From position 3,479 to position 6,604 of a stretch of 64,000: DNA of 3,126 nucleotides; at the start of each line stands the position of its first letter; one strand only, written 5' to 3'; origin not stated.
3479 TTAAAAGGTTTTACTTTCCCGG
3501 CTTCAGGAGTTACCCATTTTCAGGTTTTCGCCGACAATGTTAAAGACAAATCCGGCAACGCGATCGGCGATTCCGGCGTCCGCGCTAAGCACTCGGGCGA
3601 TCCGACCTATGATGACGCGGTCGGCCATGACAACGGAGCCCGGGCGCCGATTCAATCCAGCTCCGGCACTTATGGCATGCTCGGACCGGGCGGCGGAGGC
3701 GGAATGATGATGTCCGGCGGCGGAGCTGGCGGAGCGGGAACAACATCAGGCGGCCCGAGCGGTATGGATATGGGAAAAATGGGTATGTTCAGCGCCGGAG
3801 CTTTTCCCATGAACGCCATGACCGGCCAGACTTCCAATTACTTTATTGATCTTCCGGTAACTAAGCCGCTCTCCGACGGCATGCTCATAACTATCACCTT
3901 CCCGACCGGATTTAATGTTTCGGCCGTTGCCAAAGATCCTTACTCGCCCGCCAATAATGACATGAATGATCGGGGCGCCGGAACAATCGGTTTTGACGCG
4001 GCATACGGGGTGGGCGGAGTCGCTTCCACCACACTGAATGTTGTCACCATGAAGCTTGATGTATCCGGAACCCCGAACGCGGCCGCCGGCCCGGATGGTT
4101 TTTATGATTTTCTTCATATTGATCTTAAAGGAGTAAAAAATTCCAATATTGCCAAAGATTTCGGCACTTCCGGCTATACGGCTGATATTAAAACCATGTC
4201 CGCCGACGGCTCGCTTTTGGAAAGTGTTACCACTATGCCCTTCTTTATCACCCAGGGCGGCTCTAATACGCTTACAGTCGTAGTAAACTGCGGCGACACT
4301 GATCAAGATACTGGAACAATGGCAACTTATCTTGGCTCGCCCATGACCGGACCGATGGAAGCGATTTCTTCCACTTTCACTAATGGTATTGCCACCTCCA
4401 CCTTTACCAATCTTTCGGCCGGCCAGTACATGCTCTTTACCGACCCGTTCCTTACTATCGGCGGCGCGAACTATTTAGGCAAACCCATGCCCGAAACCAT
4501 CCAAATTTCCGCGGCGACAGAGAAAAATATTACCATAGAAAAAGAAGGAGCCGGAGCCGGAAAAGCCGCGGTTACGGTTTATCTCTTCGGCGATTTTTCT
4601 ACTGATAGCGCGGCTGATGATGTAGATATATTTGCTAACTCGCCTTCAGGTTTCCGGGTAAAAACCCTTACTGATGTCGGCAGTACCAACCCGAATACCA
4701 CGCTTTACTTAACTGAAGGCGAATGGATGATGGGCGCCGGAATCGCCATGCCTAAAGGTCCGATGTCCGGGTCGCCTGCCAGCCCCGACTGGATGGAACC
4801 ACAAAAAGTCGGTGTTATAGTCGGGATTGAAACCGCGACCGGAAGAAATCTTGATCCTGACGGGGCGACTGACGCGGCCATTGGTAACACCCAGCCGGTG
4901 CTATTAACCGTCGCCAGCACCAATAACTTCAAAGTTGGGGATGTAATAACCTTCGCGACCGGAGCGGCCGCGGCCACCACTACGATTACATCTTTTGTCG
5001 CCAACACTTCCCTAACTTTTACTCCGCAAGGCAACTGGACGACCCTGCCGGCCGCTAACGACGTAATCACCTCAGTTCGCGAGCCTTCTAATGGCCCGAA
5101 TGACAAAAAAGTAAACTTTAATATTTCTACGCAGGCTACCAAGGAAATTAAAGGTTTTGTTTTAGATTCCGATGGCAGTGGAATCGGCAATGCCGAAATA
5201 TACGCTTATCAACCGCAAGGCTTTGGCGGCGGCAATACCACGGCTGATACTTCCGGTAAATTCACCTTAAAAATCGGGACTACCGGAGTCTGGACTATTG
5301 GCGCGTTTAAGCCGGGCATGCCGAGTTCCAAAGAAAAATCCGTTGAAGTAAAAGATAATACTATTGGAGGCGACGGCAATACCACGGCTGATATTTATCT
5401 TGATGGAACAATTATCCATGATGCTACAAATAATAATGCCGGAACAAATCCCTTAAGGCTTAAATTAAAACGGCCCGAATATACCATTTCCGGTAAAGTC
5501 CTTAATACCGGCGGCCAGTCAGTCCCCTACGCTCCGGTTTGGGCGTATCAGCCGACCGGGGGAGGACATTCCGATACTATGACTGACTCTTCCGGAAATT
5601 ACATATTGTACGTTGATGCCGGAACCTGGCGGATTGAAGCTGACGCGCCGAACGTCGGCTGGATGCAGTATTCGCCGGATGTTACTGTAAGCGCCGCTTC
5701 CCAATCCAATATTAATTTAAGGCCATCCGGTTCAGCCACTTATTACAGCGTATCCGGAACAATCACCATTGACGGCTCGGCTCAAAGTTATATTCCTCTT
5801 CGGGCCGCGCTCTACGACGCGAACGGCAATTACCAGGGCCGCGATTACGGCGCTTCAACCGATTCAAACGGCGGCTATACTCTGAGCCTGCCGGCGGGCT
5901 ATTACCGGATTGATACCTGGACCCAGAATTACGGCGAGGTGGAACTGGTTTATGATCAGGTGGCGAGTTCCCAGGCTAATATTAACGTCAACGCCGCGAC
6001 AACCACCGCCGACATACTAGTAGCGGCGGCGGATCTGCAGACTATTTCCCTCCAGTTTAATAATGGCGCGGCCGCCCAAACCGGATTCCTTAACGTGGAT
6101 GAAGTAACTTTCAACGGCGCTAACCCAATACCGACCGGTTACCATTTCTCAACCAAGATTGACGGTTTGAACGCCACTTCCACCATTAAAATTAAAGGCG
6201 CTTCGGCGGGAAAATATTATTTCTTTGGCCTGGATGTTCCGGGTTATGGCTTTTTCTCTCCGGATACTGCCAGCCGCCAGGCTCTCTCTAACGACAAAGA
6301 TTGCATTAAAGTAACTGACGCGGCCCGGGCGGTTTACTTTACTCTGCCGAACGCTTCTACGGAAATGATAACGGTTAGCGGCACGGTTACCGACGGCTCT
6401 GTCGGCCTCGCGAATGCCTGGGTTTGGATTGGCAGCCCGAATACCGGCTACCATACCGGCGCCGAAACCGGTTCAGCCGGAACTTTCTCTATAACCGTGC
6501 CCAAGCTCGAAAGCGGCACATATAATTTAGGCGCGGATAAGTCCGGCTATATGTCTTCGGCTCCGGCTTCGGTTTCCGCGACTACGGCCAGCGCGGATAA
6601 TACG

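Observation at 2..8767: Giant multi-domain surface protein runs off the left edge; the annotated Met is internal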

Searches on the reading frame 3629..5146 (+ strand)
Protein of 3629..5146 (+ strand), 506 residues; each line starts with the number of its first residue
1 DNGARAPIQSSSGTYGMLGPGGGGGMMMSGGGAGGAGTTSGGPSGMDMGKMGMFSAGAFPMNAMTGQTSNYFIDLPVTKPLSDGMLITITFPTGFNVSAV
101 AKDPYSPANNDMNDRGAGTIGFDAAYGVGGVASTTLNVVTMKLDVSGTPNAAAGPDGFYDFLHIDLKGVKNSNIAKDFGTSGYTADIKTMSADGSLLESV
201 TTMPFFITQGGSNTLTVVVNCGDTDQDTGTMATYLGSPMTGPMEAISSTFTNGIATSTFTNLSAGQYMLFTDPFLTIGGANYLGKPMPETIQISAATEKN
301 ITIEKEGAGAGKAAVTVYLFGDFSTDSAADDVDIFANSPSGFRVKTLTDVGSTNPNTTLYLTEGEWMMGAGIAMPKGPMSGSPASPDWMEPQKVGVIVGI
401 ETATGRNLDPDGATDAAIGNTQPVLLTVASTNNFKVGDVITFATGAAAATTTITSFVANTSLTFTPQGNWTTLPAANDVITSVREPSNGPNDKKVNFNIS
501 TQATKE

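Call 64: predict_structure(alignment_id=A3)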
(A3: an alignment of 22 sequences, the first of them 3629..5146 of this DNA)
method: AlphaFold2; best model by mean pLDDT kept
length: 506 residues; sequences in the alignment: 22
mean_pLDDT: 75.6   pTM: 0.64
mean pLDDT of the five models: 75.6, 75.5, 72.3, 70.7, 67.9
residues with pLDDT >= 90: 73; 70-90: 301; 50-70: 73; < 50: 59
segments of 3 or more residues with pLDDT < 50: 1-48, 50-52, 380-382
pLDDT, mean of each block of 10 residues (from residue 1): 25 29 24 24 40 71 84 86 91 91 76 73 84 88 83 74 87 82 90 90 85 92 86 81 83 91 89 83 85 93 81 88 80 85 86 89 89 63 56 82 68 55 79 85 64 86 74 71 70 81 58
secondary structure, 60 per line:
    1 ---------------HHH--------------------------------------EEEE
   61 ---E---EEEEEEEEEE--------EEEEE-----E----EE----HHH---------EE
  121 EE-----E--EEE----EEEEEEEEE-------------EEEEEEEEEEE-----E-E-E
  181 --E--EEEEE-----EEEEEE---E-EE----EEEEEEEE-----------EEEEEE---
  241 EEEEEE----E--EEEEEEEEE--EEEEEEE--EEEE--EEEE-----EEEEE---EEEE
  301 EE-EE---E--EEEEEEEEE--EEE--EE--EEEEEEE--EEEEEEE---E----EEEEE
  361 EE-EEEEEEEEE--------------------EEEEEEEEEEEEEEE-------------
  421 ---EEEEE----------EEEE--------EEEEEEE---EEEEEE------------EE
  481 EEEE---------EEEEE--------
elements in order: E57-60 E68-77 E86-90 E119-122 E131-133 E138-146 E160-170 E186-190 E196-201 E213-220 E232-237 E241-246 E254-262 E265-271 E274-277 E280-283 E289-293 E297-302 E312-320 E323-325 E332-338 E341-347 E356-362 E364-372 E393-407 E424-428 E439-442 E451-457 E461-466 E479-484 E494-498

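Call 66: fold_search(model_id=the predicted structure, library=pdb)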
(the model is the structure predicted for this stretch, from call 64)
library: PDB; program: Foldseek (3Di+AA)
matches with E <= 10: 1370; with E <= 0.001: 37
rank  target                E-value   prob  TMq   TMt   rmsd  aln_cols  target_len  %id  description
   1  6fwv_A                1.1e-07  1.00  0.15  0.15  32.6       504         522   10  The Bacillus anthracis TIE protein (released 2018-08-08)
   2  6fwv_B                2.0e-07  1.00  0.16  0.15  30.1       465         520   11  The Bacillus anthracis TIE protein (released 2018-08-08)
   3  7vcr_A                5.4e-07  0.99  0.15  0.16  30.0       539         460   11  Crystal Structure of PitA fragment from pilus islet-2 of Streptococcus oralis (released 2022-06-01)
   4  3rkp_B                5.7e-07  1.00  0.19  0.25  14.3       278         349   14  Crystal structure of BcpA*(D312A), the major pilin subunit of Bacillus cereus (released 2012-05-30)
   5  3rkp_A                1.4e-06  1.00  0.17  0.23  14.6       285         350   14  Crystal structure of BcpA*(D312A), the major pilin subunit of Bacillus cereus (released 2012-05-30)
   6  3kpt_B                1.4e-06  1.00  0.16  0.22  15.1       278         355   16  Crystal structure of BcpA, the major pilin subunit of Bacillus cereus (released 2009-11-24)
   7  7vcr_B                1.8e-06  0.99  0.14  0.16  29.5       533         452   11  Crystal Structure of PitA fragment from pilus islet-2 of Streptococcus oralis (released 2022-06-01)
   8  7vcn_B                2.1e-06  0.99  0.15  0.16  29.4       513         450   10  Crystal Structure of PitA fragment from pilus islet-2 of Streptococcus oralis with Tb-Xo4 (released 2022-07-13)
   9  7w6b                  2.4e-06  0.99  0.16  0.11  29.8       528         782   11  Crystal Structure of PitA from pilus islet-2 of Streptococcus oralis (released 2022-06-01)
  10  7ptp_A                3.3e-06  0.85  0.11  0.09  25.1       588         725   10  In-situ structure of pentameric S-layer protein (released 2021-12-15)
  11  3kpt_A                9.8e-06  1.00  0.18  0.24  14.7       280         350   14  Crystal structure of BcpA, the major pilin subunit of Bacillus cereus (released 2009-11-24)
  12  7c7u_A                1.1e-05  0.99  0.16  0.14  20.9       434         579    9  Biofilm associated protein - BSP domain (released 2021-05-12)
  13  9lr7_A                1.4e-05  1.00  0.15  0.19  13.9       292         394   10  Crystal Structure of the Basal pilin EbpB from Enterococcus faecalis. (released 2025-07-16)
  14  6m3y                  1.5e-05  0.85  0.12  0.08  36.9       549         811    9  Crystal structure of pilus adhesin, SpaC from Lactobacillus rhamnosus GG - open conformation (released 2020-07-29)
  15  9lr7_D                3.5e-05  1.00  0.16  0.21  14.1       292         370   10  Crystal Structure of the Basal pilin EbpB from Enterococcus faecalis. (released 2025-07-16)
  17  6xi3                  7.3e-05  0.85  0.12  0.16  29.9       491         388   13  Crystal structure of tetra-tandem repeat in extending region of large adhesion protein (released 2020-10-14)
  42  8qox_B                1.8e-03  0.85  0.15  0.16  24.0       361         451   11  Two-component assembly of SlaA and SlaB S-layer proteins of Sulfolobus acidocaldarius (released 2024-02-21)
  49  5ftx                  2.7e-03  0.23  0.13  0.11  23.0       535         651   12  Structure of surface layer protein SbsC, domains 4-9 (released 2017-02-22)
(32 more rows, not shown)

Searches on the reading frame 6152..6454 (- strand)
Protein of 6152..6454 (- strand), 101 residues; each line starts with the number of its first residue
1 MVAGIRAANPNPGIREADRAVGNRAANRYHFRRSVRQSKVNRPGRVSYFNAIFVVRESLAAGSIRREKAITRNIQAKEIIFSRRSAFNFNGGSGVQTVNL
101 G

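Call 56: search_protein_families(library=pfam, proteins=[window:6152-6454:-], max_evalue=0.01)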
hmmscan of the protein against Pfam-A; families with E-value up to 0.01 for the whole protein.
window:6152-6454:- (101 aa): 1 family
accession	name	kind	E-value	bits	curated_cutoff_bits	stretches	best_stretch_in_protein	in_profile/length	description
PF22407.1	Cmr1_C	-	0.0084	16.6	26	0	25-64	79-118/120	Cmr1, C-terminal domain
